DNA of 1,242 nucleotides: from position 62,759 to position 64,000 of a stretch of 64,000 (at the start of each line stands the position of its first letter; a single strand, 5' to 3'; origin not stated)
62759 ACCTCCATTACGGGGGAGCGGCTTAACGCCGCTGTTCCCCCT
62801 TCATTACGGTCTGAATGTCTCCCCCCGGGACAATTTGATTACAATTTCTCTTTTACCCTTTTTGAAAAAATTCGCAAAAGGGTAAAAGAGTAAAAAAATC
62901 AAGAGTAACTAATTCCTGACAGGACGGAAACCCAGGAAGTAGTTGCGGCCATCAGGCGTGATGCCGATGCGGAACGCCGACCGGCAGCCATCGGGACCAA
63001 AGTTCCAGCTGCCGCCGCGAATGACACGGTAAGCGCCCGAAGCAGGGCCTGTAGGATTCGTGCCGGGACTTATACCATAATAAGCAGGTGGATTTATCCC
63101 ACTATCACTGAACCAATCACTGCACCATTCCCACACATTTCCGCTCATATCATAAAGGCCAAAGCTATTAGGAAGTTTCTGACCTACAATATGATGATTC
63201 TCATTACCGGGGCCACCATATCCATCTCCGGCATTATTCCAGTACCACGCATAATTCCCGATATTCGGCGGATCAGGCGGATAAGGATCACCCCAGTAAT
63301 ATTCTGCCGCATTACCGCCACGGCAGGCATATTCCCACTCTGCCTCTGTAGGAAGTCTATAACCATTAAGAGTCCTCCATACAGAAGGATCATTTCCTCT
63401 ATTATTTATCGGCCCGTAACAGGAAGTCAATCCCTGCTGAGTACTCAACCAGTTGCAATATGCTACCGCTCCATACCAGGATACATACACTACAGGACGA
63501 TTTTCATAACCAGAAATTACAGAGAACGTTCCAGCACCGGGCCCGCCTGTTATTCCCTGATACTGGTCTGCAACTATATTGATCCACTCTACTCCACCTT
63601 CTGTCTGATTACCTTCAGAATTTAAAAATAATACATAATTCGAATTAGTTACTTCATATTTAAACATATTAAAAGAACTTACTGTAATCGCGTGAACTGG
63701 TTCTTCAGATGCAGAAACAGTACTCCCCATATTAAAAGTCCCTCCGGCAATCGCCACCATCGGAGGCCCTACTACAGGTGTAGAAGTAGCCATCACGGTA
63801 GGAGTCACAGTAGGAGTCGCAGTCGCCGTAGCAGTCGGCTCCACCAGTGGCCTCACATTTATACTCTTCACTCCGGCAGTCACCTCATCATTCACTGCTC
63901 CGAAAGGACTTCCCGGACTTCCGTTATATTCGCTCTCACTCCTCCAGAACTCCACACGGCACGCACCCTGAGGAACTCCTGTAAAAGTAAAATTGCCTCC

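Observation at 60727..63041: Diversity-generating retroelement: 126-bp TR/VR pair that differs only at template adenines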

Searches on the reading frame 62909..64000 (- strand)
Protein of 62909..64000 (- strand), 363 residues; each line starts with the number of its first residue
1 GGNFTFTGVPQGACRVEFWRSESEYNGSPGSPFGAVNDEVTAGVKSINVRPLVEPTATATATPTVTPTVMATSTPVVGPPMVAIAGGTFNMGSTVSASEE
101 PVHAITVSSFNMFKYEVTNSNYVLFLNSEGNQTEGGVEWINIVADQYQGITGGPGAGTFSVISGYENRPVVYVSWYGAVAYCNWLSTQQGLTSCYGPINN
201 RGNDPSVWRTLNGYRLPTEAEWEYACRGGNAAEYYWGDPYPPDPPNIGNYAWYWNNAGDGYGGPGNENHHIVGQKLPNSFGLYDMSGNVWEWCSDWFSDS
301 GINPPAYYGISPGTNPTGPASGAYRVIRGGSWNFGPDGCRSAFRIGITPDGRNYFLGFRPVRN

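Call 6: search_protein_families(library=pfam, proteins=[window:62909-63955:-], max_evalue=0.01)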
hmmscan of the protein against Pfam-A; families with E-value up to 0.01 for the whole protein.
window:62909-63955:- (348 aa): 1 family
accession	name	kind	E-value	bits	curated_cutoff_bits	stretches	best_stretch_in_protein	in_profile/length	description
PF03781.23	FGE-sulfatase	-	6.6e-60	203.3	23.3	1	64-347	3-255/255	Sulfatase-modifying factor enzyme 1-like domain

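Call 18: search_protein_families(library=ncbifam, proteins=[window:62909-64000:-], max_evalue=0.01)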
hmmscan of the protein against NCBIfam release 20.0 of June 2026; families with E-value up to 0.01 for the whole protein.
window:62909-64000:- (363 aa): 8 families
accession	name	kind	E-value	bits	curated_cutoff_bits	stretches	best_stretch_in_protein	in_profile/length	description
TIGR03525.2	GldK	equivalog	2.7e-35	122.5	350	2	163-362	215-405/408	T9SS ring complex lipoprotein PorK/GldK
NF041186.1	SenA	equivalog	4.4e-21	75.7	420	1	67-361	156-381/382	selenoneine synthase SenA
TIGR03440.2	egtB_TIGR03440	equivalog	1.1e-19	70.8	360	2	211-359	290-411/413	ergothioneine biosynthesis protein EgtB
NF051459.1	pyoverdine_PvdO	equivalog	1.2e-19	70.4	500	2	210-363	139-279/280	dihydropyoverdine dehydrogenase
TIGR03530.1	GldJ_short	equivalog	6.8e-12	45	382.9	1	75-228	60-224/396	gliding motility lipoprotein GldJ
TIGR03524.1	GldJ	equivalog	1.9e-11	43.4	458.2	1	273-297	341-365/559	gliding motility lipoprotein GldJ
TIGR02171.1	Fb_sc_TIGR02171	subfamily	1.2e-10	40.1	544.35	1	144-336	82-252/912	TIGR02171 family lipoprotein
TIGR04344.1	ovoA_Nterm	equivalog_domain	2.8e-06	26.5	400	1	101-344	216-428/444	5-histidylcysteine sulfoxide synthase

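Call 20: search_solved_structures(query=window:62909-64000:-, max_evalue=0.001)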
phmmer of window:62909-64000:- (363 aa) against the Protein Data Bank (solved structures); distinct sequences matched with E-value up to 0.001: 24.
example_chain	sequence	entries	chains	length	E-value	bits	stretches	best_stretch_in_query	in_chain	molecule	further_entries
2y3c_A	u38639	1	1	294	3.3e-29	105.2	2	212-359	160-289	TREPONEMA DENTICOLA VARIABLE PROTEIN 1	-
6muj_A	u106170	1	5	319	5.7e-29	104.4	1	213-360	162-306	Formylglycine-generating enzyme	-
2q17_A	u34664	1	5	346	6.1e-29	104.3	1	213-360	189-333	formylglycine generating enzyme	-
2aft_X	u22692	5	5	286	5.8e-26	94.5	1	213-360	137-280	Sulfatase modifying factor 1 | Sulfatase-modifying factor 1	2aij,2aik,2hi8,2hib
31dc_A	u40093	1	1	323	6.1e-26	94.5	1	213-359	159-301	Formylglycine-generating enzyme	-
1y1e_X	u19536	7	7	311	6.4e-26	94.4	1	213-359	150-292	C-alpha-formyglycine-generating enzyme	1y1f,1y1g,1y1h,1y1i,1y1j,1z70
6s07_A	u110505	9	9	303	7e-26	94.3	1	212-359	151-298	Formylglycine-generating enzyme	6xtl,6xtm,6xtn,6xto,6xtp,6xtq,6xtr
2aii_X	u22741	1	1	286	7.4e-26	94.2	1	213-360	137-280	Sulfatase modifying factor 1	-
5ssy_A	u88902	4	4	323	7.7e-26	94.1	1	213-359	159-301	Formylglycine-generating enzyme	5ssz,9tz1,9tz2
5ssx_A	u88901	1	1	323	1.7e-25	93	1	213-359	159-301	Formylglycine-generating enzyme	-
2afy_X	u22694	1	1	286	2.4e-25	92.5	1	213-359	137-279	Sulfatase modifying factor 1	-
5nxl_A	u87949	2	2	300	3.5e-25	92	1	212-359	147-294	Non-specific serine/threonine protein kinase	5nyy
8aru_A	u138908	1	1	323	5.3e-25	91.4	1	213-359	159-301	Formylglycine-generating enzyme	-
9p6h_B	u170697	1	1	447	2.9e-21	79.1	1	163-362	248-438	Lipoprotein, putative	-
9myj_B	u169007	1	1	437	3.1e-21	78.9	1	163-362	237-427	Lipoprotein, putative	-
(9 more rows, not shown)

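Call 41: find_homologous_proteins(query=window:62909-64000:-)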
Query window:62909-64000:- (363 aa): 7996 proteins with E <= 0.001 among 8000 candidates; the best 120 are listed.
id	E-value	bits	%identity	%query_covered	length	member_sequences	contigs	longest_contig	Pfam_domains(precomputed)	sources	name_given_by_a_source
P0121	2.1e-147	509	83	71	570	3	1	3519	PF13715.13,PF03781.23,PF13620.13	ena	-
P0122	1.5e-145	503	73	84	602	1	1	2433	PF13715.13,PF03781.23,PF13620.13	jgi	-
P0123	9.0e-145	501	71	78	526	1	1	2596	PF03781.23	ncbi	ncbi:MAG: SUMF1/EgtB/PvdO family nonheme iron enzyme [Candidatus Eremiobacterota bacterium]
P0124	6.1e-141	488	73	79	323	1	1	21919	PF03781.23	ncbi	ncbi:MAG: SUMF1/EgtB/PvdO family nonheme iron enzyme [Candidatus Eremiobacterota bacterium]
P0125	1.5e-140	487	73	84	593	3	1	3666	PF13715.13,PF03781.23,PF13620.13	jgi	-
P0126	2.4e-136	473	78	75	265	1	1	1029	PF03781.23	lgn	-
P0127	1.1e-131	458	70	79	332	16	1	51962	PF03781.23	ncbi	ncbi:MAG: formylglycine-generating enzyme family protein [Candidatus Eremiobacterota bacterium]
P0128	1.3e-131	457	67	82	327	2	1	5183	PF03781.23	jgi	-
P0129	9.5e-125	435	66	85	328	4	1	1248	PF03781.23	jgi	-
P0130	1.8e-123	431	66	82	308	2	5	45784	PF03781.23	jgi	-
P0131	2.3e-122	427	69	79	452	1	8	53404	PF03781.23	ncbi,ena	-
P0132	1.6e-113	398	76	69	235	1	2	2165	PF03781.23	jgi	jgi:formylglycine-generating enzyme required for sulfatase activity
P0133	1.8e-105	371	67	75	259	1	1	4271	PF03781.23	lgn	-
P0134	5.4e-99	350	60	78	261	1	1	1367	PF03781.23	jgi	-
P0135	5.4e-97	343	60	78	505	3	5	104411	PF13606.13,PF13857.13,PF03781.23,PF12796.14,PF00023.37,PF13637.13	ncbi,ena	-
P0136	1.5e-88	316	55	80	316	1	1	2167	PF03781.23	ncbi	ncbi:MAG: SUMF1/EgtB/PvdO family nonheme iron enzyme [Candidatus Eremiobacterota bacterium]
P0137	1.7e-87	312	50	78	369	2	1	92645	PF03781.23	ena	-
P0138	1.7e-86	309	37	89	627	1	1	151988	PF03781.23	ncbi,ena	-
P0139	4.3e-85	304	49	90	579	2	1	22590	PF07714.24,PF00069.32,PF03781.23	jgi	jgi:formylglycine-generating enzyme required for sulfatase activity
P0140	1.4e-82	296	36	84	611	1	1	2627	PF03781.23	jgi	jgi:formylglycine-generating enzyme required for sulfatase activity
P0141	8.4e-82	293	41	78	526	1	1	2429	PF03781.23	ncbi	-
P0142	1.8e-81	292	54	78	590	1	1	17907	PF07714.24,PF00069.32,PF03781.23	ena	-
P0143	1.8e-81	292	52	82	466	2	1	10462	PF14853.13,PF13431.13,PF13414.13,PF13176.13,PF13428.13,PF14559.13,PF13371.13,PF00515.35,PF12895.14,PF13424.13,PF03781.23,PF13432.13,PF09295.17,PF13181.13,PF07719.24,PF13174.13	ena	-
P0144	2.2e-80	289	41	77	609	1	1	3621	PF03781.23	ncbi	-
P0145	5.1e-80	287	47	91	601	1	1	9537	PF03781.23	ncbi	ncbi:MAG: SUMF1/EgtB/PvdO family nonheme iron enzyme [Candidatus Eremiobacterota bacterium]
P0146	1.2e-79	286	53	80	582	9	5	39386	PF07714.24,PF00069.32,PF03781.23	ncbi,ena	-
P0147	4.1e-79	284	53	78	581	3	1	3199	PF07714.24,PF00069.32,PF03781.23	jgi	-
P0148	1.3e-78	283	49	85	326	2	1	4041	PF03781.23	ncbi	-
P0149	1.8e-78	282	83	40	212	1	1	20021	PF03781.23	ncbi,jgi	jgi:formylglycine-generating enzyme required for sulfatase activity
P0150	2.1e-78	282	51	79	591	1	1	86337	PF07714.24,PF00069.32,PF13240.12,PF03781.23,PF01636.30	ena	-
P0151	2.6e-78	282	38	79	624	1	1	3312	PF03781.23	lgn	-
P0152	9.2e-78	280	44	89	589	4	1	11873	PF07714.24,PF00069.32,PF03781.23,PF01163.29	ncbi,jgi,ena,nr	ncbi:MAG TPA: SUMF1/EgtB/PvdO family nonheme iron enzyme [Candidatus Eremiobacteraeota bacterium]|nr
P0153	2.2e-76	275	38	79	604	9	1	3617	PF00404.25,PF03781.23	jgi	-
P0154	4.2e-76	275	39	79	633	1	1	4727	PF03781.23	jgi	jgi:formylglycine-generating enzyme required for sulfatase activity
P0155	2.7e-75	272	33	89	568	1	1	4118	PF03781.23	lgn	-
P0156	4.7e-75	271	50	83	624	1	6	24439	PF13715.13,PF03781.23,PF13620.13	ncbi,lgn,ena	-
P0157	6.8e-75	271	49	88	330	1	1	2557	PF03781.23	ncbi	-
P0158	7.0e-75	271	38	78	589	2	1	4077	PF03781.23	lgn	-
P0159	9.8e-75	270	51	78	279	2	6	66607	PF03781.23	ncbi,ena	-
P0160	1.2e-74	270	35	78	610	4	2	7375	PF03781.23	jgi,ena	-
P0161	4.5e-74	268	35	79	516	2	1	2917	PF03781.23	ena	-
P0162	5.3e-74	268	38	78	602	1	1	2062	PF03781.23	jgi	jgi:formylglycine-generating enzyme required for sulfatase activity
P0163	7.3e-74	267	38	86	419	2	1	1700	PF03781.23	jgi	-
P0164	9.7e-74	267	48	85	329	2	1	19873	PF03781.23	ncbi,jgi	-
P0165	1.0e-73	267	44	61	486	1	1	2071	PF03781.23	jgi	jgi:formylglycine-generating enzyme required for sulfatase activity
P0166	1.1e-73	267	49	80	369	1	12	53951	PF13240.12,PF12773.14,PF03781.23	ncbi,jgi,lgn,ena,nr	ncbi:MAG TPA: SUMF1/EgtB/PvdO family nonheme iron enzyme [Candidatus Eremiobacteraeota bacterium]|nr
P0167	1.4e-73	266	37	79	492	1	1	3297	PF03781.23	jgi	-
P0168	2.3e-73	266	38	78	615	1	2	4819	PF03781.23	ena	-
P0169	2.8e-73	265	48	81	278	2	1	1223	PF03781.23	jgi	jgi:formylglycine-generating enzyme required for sulfatase activity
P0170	3.1e-72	262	49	78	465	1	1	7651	PF03781.23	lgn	-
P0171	7.6e-72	261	40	78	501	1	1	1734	PF03781.23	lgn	-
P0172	8.2e-72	260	49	80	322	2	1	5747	PF13414.13,PF00515.35,PF03781.23,PF07719.24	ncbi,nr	ncbi:MAG TPA: SUMF1/EgtB/PvdO family nonheme iron enzyme, partial [Candidatus Eremiobacteraeota bact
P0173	8.8e-72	260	34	88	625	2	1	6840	PF08308.18,PF03781.23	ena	-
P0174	3.0e-71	259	49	78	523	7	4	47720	PF13715.13,PF17802.8,PF03781.23,PF13620.13,PF22904.4,PF17210.10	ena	-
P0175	8.8e-71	257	37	95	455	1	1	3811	PF03781.23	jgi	jgi:formylglycine-generating enzyme required for sulfatase activity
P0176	1.1e-70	257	37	79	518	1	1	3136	PF03781.23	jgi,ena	-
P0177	1.1e-70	257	47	79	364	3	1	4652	PF13240.12,PF12773.14,PF23548.2,PF03781.23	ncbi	-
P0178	1.2e-70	257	34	78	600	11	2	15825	PF03781.23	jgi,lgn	-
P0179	2.5e-70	256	41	79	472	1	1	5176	PF03781.23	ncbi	-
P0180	3.0e-70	255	39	81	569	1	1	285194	PF03781.23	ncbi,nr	ncbi:MAG: formylglycine-generating enzyme family protein, partial [Candidatus Cloacimonetes bacteriu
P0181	8.2e-70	254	35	78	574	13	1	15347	PF03781.23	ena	-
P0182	1.6e-69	253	33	78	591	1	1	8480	PF03781.23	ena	-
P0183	1.9e-69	253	37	81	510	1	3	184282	PF03781.23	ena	-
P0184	2.3e-69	252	47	79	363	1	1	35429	PF13240.12,PF12773.14,PF03781.23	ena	-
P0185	7.6e-69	251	37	78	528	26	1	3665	PF03781.23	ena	-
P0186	1.1e-68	250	47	81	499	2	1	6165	PF03781.23,PF13620.13,PF22904.4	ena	-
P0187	1.2e-68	250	47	82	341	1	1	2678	PF03781.23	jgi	-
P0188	1.3e-68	250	34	85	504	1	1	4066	PF14226.13,PF03781.23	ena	-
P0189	1.4e-68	250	35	78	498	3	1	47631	PF03781.23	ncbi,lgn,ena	-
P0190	1.6e-68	250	48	81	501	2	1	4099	PF17802.8,PF03781.23,PF13620.13,PF22904.4,PF17210.10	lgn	-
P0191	3.3e-68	249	35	77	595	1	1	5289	PF03781.23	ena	-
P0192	5.0e-68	248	36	83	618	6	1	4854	PF18998.7,PF03781.23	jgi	jgi:uncharacterized repeat protein (TIGR02543 family)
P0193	6.5e-68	248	33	77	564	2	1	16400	PF03781.23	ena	-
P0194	7.8e-68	247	37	78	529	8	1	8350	PF03781.23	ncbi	-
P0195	4.6e-67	245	49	78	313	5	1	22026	PF03781.23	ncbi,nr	ncbi:MAG: SUMF1/EgtB/PvdO family nonheme iron enzyme [Candidatus Eremiobacteraeota bacterium]|nr:SUM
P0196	8.3e-67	244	34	91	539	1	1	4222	PF03781.23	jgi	jgi:formylglycine-generating enzyme required for sulfatase activity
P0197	8.4e-67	244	37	79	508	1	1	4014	PF03781.23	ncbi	-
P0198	1.0e-66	244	36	78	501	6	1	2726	PF03781.23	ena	-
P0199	1.1e-66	243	45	79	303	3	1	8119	PF03781.23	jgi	-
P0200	2.1e-66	243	37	77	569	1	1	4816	PF03781.23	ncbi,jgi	jgi:sulfatase modifying factor 1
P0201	2.2e-66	243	48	78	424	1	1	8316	PF13240.12,PF12773.14,PF07191.18,PF24463.2,PF03781.23,PF13248.12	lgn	-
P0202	2.0e-65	239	36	78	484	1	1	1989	PF03781.23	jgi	jgi:formylglycine-generating enzyme required for sulfatase activity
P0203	2.3e-65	239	46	78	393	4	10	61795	PF13240.12,PF12773.14,PF24463.2,PF03781.23,PF13248.12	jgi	-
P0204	2.9e-65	239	45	78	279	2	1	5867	PF03781.23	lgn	-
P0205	3.2e-65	239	38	78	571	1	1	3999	PF03781.23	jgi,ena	-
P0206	3.8e-65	238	45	79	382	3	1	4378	PF13240.12,PF12773.14,PF03781.23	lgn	-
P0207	5.5e-65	238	33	90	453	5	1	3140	PF26707.1,PF03781.23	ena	-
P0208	1.9e-64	236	33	85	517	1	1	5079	PF03781.23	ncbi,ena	-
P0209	2.1e-64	236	46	80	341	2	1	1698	PF03781.23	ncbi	-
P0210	2.3e-64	236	36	77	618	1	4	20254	PF03781.23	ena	-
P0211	3.2e-64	235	38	76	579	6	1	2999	PF03781.23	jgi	jgi:formylglycine-generating enzyme required for sulfatase activity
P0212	3.7e-64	235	47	78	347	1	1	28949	PF12773.14,PF03781.23,PF13248.12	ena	-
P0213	4.9e-64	235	42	86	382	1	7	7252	PF03781.23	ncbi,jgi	-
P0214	6.0e-64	235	44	81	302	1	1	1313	PF03781.23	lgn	-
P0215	7.0e-64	234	51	72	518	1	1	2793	PF13473.13,PF03781.23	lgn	-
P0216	7.9e-64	234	38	79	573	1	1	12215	PF03781.23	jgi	jgi:formylglycine-generating enzyme required for sulfatase activity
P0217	1.0e-63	234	54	58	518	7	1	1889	PF07714.24,PF00069.32,PF03781.23,PF01636.30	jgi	-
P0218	1.1e-63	234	48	79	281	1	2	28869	PF03781.23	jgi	jgi:formylglycine-generating enzyme required for sulfatase activity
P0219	2.0e-63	233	34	77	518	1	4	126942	PF03781.23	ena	-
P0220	2.3e-63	233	36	77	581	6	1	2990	PF03781.23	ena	-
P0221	4.7e-63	232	36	77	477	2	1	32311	PF03781.23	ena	-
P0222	1.6e-62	230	46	78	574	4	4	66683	PF03781.23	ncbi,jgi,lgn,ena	-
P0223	1.7e-62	230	45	78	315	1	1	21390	PF03781.23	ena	-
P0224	2.3e-62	229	45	79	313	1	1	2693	PF03781.23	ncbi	-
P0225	2.6e-62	229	44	78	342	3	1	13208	PF03781.23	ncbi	-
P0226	3.8e-62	229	-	-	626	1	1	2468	PF07603.18,PF03781.23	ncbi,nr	ncbi:MAG: SUMF1/EgtB/PvdO family nonheme iron enzyme, partial [bacterium]|nr:SUMF1/EgtB/PvdO family 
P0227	4.6e-62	228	42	90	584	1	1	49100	PF07714.24,PF00069.32,PF03109.23,PF03781.23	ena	-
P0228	1.2e-61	227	35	82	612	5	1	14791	PF03781.23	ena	-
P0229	1.2e-61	227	40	78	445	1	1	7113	PF03781.23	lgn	-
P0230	2.0e-61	226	35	77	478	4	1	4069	PF03781.23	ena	-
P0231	2.1e-61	226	47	80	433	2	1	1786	PF03781.23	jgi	-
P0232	2.4e-61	226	35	78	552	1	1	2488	PF00404.25,PF03781.23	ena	-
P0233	2.5e-61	226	34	83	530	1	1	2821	PF03781.23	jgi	jgi:formylglycine-generating enzyme required for sulfatase activity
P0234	3.0e-61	226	35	82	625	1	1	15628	PF03781.23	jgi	jgi:formylglycine-generating enzyme required for sulfatase activity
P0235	3.9e-61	225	35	96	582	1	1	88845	PF03781.23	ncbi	-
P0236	4.7e-61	225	35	77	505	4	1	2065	PF14226.13,PF03781.23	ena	-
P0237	4.8e-61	225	35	81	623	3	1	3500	PF03781.23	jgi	jgi:formylglycine-generating enzyme required for sulfatase activity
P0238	5.7e-61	225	46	78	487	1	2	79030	PF02412.24,PF03781.23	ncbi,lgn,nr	ncbi:MAG: SUMF1/EgtB/PvdO family nonheme iron enzyme [Chitinophagales bacterium]|nr:SUMF1/EgtB/PvdO 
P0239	8.4e-61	224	44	91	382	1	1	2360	PF03781.23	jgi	-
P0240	9.8e-61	224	32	94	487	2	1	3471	PF03781.23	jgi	-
